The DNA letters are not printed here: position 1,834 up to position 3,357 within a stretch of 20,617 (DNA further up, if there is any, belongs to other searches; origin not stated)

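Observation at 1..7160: Downstream half of the phospho-signalling operon: SPFH protein, NERD-kinase fusion, transglutaminase-like protein, zincin peptidase and multi-zinc-ribbon protein. Candidate undescribed conflict or regulated-effector system.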

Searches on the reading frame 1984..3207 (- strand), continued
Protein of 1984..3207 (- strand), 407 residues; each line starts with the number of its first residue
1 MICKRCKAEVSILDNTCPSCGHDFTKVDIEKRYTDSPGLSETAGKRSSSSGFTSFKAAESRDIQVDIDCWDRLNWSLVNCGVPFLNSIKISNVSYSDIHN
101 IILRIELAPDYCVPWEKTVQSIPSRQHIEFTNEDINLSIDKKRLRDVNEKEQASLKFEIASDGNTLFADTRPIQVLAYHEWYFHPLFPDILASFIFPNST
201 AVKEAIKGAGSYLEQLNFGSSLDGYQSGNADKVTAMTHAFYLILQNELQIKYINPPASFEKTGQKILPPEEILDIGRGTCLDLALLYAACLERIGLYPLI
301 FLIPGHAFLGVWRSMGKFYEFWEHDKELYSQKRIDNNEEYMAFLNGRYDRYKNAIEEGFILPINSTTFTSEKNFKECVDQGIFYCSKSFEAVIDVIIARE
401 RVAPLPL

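Call 87: fold_search(model_id=the predicted structure, library=viral)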
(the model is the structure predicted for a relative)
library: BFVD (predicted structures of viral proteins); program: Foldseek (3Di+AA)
matches with E <= 10: 871; with E <= 0.001: 4
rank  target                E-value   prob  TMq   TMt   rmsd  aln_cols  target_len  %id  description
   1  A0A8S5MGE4            7.6e-06  1.00  0.20  0.18  20.1       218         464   10  PknB-like protein [Podoviridae sp. ctqve24]
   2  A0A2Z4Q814            1.6e-05  1.00  0.17  0.41  24.5       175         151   13  (no name in the UniProt tables at hand)
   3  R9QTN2                5.9e-05  1.00  0.16  0.29  12.6       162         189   13  Uncharacterized protein [Haloarcula sinaiiensis tailed virus 1]
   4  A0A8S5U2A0            1.8e-04  1.00  0.14  0.23  21.0       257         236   11  DUF5067 domain-containing protein [Siphoviridae sp. ctqzz19]
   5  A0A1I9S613            1.2e-03  0.99  0.15  0.14   7.6       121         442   12  (no name in the UniProt tables at hand)
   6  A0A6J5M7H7            1.4e-03  0.99  0.16  0.17   5.7       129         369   12  Uncharacterized protein [uncultured Caudovirales phage]
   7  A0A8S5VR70            1.5e-03  1.00  0.19  0.23   6.3       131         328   14  (no name in the UniProt tables at hand)
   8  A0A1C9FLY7            1.5e-03  0.96  0.18  0.17  10.9       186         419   12  (no name in the UniProt tables at hand)
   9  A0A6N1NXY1            1.5e-03  1.00  0.21  0.09  12.9       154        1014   10  DUF11 domain-containing protein [Tupanvirus soda lake]
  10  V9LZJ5                1.5e-03  0.99  0.17  0.25  11.4       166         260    8  Uncharacterized protein [Vibrio phage VP4B]
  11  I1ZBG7                1.7e-03  1.00  0.18  0.24   9.3       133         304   15  (no name in the UniProt tables at hand)
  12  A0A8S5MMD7            1.9e-03  0.94  0.15  0.20  19.6       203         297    8  PKD domain [Myoviridae sp. ct3Pt8]
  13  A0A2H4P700            1.9e-03  0.90  0.16  0.22  10.5       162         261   14  Uncharacterized protein [Pseudomonas phage nickie]
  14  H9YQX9                2.0e-03  0.93  0.15  0.26  14.2       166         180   10  (no name in the UniProt tables at hand)
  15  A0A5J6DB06            2.2e-03  0.99  0.17  0.10  12.6       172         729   11  Putative glycoside hydrolase [Erwinia phage pEp_SNUABM_01]
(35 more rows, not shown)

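Call 88: search_dna_similar(query=window:1984-3030:-, collection=plasmids, mode=protein, max_rows=15)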
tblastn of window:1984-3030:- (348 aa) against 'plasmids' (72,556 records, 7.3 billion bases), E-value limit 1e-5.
Records with a match: 76; places in all: 76; records where one place covers at least 80% of the query: 30.
Best place of each record, by identity: <60% 76.
By first word of the organism name: Acinetobacter 14; Raoultella 11; Rhizobium 10; Klebsiella 8; Mesorhizobium 6; Paracoccus 4; Thioclava 4; Pseudoalteromonas 3; Paraburkholderia 2; Burkholderia 2; and 12 more.
By predicted mobility (MOB-suite, as given by PLSDB): non-mobilizable 41; conjugative 24; mobilizable 11.
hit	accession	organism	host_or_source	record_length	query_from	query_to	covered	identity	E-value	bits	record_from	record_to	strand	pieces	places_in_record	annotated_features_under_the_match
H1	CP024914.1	Cyanobacterium sp. HL-69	cell culture,enrichment cultures from ...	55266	3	348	99%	30.5%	9e-31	130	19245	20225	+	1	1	DNA helicase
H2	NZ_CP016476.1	Picosynechococcus sp. PCC 7003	cell culture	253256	15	348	96%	28.6%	7e-21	101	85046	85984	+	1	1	DUF3320 domain-containing protein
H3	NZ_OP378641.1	Klebsiella michiganensis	-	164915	4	348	99%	27.7%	6e-24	110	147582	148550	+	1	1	DUF3320 domain-containing protein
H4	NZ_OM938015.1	Klebsiella michiganensis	-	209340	4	348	99%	27.7%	6e-24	110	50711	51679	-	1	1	DUF3320 domain-containing protein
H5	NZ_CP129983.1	Klebsiella variicola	-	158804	4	348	99%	27.7%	7e-24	110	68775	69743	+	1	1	DUF3320 domain-containing protein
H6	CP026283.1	Klebsiella oxytoca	-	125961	4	348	99%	27.7%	7e-24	110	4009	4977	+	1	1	DNA helicase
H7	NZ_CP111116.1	Raoultella sp. DY2415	crude oil contaminated soil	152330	4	348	99%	27.7%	7e-24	110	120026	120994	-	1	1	DUF3320 domain-containing protein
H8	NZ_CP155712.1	Klebsiella quasipneumoniae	Homo sapiens,urine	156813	4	348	99%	27.7%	7e-24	110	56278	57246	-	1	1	DUF3320 domain-containing protein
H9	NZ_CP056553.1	Enterobacter sp. RHBSTW-00422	culture,Freshwater sample from ...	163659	4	348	99%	27.7%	7e-24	110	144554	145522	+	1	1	DUF3320 domain-containing protein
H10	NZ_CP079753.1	Raoultella ornithinolytica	cell culture,urine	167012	4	348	99%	27.7%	7e-24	110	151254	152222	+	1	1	DUF3320 domain-containing protein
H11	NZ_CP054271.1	Raoultella ornithinolytica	Sus scrofa domesticus,Whole ...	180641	4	348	99%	27.7%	7e-24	110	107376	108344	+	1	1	DUF3320 domain-containing protein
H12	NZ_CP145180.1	Raoultella ornithinolytica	Hospital waste water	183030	4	348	99%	27.7%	7e-24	110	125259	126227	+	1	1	DUF3320 domain-containing protein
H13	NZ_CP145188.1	Raoultella ornithinolytica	-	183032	4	348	99%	27.7%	7e-24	110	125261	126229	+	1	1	DUF3320 domain-containing protein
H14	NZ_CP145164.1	Raoultella ornithinolytica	-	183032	4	348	99%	27.7%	7e-24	110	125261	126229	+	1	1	DUF3320 domain-containing protein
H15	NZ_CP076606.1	Raoultella ornithinolytica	Dongxiang wild rice,pure culture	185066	4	348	99%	27.7%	7e-24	110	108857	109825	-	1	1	DUF3320 domain-containing protein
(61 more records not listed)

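Call 89: get_annotated_region(hit=H3, flank=8000)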
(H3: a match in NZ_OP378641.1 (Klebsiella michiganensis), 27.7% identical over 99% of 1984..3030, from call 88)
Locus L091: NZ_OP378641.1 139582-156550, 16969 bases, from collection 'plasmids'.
description: Klebsiella michiganensis strain KLO00015 plasmid pKLO00015_6, complete sequence
organism: Klebsiella michiganensis (NCBI taxid 1134687)
taxonomy: Bacteria; Pseudomonadota; Gammaproteobacteria; Enterobacterales; Enterobacteriaceae; Klebsiella; Klebsiella michiganensis
host: -; source: -; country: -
typing (MOB-suite, as given by PLSDB): non-mobilizable; replicon IncFIB
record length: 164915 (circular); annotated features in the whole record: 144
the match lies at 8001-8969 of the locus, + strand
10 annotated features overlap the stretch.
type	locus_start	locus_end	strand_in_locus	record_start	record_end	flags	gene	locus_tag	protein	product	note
CDS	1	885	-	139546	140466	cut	-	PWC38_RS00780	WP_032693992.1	ABC transporter permease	GO:0055085 - transmembrane transport [Evidence IEA]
CDS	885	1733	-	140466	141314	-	-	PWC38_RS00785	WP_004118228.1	ABC transporter permease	-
CDS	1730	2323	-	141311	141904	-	-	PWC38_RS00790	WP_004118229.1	ANTAR domain-containing protein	-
CDS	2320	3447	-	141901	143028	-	-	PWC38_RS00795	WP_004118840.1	transporter substrate-binding protein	-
CDS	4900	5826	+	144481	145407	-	-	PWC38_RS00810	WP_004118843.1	IS110 family transposase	-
CDS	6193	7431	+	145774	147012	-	-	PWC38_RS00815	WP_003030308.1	IS110 family transposase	-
CDS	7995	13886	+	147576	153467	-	-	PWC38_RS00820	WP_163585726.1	DUF3320 domain-containing protein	-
CDS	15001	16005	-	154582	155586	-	-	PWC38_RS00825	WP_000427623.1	IS110-like element IS4321 family transposase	GO:0006313 - DNA transposition [Evidence IEA]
CDS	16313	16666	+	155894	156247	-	arsR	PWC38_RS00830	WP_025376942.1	As(III)-sensing metalloregulatory transcriptional repressor ArsR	-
CDS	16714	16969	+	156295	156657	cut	arsD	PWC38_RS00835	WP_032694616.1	arsenite efflux transporter metallochaperone ArsD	GO:0046685 - response to arsenic-containing substance [Evidence IEA]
